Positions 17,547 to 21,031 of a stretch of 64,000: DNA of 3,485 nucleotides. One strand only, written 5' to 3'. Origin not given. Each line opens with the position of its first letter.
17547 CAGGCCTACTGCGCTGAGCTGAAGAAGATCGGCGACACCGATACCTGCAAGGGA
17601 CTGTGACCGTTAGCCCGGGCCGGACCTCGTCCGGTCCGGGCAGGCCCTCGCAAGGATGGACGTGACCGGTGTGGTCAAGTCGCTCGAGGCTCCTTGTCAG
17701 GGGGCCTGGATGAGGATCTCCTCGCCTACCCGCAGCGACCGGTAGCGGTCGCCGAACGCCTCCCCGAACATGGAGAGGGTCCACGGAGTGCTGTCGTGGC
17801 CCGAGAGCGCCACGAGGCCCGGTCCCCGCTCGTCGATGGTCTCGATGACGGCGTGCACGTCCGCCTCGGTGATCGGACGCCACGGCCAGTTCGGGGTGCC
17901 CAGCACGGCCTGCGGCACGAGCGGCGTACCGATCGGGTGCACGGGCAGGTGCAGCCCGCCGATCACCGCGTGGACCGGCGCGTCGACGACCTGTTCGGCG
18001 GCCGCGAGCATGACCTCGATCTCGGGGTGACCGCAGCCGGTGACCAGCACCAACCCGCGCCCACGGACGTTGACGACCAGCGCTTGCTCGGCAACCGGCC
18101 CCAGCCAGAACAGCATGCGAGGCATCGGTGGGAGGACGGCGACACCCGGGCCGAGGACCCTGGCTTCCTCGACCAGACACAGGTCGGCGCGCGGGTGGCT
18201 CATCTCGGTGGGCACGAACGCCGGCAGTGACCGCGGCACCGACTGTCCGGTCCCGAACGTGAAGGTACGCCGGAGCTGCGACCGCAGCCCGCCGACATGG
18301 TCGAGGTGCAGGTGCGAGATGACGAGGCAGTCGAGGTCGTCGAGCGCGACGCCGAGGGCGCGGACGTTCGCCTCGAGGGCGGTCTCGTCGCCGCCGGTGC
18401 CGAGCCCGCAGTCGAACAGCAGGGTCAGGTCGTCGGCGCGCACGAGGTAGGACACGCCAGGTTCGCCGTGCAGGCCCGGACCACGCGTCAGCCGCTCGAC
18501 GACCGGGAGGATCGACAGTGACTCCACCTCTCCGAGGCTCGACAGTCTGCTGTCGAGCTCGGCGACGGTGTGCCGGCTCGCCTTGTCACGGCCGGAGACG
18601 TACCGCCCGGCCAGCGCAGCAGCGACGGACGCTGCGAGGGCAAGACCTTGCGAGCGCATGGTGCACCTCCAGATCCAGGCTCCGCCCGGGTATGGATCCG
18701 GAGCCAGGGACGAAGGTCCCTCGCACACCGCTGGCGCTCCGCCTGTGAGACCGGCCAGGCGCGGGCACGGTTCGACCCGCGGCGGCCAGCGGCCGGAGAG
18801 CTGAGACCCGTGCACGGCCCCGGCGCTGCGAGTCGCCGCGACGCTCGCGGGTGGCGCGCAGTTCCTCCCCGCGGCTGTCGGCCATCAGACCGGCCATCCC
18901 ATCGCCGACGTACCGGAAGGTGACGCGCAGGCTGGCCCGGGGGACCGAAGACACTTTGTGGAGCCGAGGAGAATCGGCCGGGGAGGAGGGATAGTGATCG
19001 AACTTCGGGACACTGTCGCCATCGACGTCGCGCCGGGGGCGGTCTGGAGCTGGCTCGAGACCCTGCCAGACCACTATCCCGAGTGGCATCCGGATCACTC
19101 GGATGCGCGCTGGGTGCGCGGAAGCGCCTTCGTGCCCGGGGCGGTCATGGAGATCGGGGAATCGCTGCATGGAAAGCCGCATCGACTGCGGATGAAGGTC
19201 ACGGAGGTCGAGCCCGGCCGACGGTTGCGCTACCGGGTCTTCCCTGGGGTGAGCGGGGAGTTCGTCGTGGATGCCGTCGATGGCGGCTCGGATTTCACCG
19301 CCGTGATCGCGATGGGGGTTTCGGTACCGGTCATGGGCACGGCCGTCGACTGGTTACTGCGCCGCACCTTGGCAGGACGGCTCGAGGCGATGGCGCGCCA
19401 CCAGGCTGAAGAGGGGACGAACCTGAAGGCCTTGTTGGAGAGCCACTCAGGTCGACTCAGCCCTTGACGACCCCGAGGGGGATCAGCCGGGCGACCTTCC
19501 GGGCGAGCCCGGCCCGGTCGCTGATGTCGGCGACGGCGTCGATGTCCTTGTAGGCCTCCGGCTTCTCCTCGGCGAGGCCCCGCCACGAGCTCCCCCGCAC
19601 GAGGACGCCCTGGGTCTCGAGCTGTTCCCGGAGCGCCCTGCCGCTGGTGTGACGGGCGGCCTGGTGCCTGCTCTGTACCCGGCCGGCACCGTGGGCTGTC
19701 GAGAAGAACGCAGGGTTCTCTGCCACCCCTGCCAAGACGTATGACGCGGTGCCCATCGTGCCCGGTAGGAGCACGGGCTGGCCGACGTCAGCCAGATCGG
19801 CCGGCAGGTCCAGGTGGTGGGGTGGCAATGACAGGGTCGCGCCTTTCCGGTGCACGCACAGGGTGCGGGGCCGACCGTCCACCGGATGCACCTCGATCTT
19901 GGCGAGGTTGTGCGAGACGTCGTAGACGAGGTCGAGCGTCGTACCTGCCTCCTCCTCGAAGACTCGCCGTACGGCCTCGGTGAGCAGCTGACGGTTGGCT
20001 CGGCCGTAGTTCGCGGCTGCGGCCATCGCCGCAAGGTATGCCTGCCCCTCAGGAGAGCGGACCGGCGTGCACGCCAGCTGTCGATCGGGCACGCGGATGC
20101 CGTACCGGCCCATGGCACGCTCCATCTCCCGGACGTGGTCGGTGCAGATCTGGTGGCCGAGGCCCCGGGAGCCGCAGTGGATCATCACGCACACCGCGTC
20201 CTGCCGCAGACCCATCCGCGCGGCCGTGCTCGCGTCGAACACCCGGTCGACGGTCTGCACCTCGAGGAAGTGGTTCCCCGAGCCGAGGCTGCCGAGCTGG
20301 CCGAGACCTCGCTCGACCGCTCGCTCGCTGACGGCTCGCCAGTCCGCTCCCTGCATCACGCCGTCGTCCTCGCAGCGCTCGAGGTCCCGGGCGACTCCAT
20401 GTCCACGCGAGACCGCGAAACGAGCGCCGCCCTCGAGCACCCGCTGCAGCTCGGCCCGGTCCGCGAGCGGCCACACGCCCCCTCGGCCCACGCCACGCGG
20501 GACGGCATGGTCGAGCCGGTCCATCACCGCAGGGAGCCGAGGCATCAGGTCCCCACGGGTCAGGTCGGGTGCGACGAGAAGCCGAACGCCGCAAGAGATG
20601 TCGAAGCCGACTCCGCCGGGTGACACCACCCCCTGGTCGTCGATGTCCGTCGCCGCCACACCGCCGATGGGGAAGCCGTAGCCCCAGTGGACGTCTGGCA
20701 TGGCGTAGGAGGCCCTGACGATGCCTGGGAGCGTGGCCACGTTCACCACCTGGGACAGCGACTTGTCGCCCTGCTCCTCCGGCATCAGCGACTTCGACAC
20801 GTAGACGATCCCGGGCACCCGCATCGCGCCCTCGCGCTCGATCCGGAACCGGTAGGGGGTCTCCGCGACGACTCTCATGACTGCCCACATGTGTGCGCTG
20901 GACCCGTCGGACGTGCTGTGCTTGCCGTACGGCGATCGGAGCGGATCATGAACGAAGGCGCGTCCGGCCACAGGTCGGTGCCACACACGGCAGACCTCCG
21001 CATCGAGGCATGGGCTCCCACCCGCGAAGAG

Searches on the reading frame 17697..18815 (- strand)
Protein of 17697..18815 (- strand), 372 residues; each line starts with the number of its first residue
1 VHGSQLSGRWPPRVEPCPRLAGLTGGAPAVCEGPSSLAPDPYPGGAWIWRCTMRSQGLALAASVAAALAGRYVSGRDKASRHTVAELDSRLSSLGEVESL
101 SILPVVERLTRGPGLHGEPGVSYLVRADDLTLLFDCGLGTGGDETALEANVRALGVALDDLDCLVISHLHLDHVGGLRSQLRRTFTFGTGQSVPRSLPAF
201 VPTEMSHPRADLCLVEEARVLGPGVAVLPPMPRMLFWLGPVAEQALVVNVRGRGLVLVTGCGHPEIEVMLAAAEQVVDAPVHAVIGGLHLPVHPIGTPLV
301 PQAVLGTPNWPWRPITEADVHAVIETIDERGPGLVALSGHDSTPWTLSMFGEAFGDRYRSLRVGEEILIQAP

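Call 6: search_protein_families(library=pfam, proteins=[window:17697-18815:-], max_evalue=0.01)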
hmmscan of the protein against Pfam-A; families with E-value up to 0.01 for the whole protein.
window:17697-18815:- (372 aa): 3 families
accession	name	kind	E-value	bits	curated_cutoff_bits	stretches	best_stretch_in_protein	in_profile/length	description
PF00753.33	Lactamase_B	-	7.9e-13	49.2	22.7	1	119-178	5-61/196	Metallo-beta-lactamase superfamily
PF12706.13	Lactamase_B_2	-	5.4e-06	26.6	27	1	132-201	3-74/200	Beta-lactamase superfamily domain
PF23023.1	Anti-Pycsar_Apyc1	-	3.3e-05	23.9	50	1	124-208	24-96/250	Anti-Pycsar protein Apyc1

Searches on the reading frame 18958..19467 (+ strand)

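Call 6: search_protein_families(library=pfam, proteins=[window:18958-19467:+], max_evalue=0.01)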
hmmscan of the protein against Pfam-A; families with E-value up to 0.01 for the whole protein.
window:18958-19467:+ (169 aa): 1 family
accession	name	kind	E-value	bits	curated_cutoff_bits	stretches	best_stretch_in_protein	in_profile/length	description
PF10604.15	Polyketide_cyc2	-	1.6e-13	51.6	27.4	1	15-148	3-140/142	Polyketide cyclase / dehydrase and lipid transport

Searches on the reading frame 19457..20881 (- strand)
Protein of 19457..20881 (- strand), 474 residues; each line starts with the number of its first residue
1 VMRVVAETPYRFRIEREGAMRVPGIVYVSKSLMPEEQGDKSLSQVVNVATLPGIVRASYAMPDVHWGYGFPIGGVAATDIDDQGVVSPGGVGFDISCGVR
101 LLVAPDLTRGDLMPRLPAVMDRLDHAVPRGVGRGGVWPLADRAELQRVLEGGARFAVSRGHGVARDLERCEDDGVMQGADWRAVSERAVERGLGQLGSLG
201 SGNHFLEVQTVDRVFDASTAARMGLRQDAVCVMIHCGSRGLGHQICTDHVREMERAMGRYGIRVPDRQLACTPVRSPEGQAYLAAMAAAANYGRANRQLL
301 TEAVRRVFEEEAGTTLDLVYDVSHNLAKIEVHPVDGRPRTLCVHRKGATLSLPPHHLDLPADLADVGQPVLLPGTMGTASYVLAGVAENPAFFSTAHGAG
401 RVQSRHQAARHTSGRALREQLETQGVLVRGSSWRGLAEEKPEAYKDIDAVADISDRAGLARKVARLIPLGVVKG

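Call 6: search_protein_families(library=pfam, proteins=[window:19457-20881:-], max_evalue=0.01)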
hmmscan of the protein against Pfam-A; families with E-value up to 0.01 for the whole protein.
window:19457-20881:- (474 aa): 1 family
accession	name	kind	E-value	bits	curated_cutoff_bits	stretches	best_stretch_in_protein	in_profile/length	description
PF01139.22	RtcB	-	8.5e-161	536.3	27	1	44-474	1-426/426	tRNA-splicing ligase RtcB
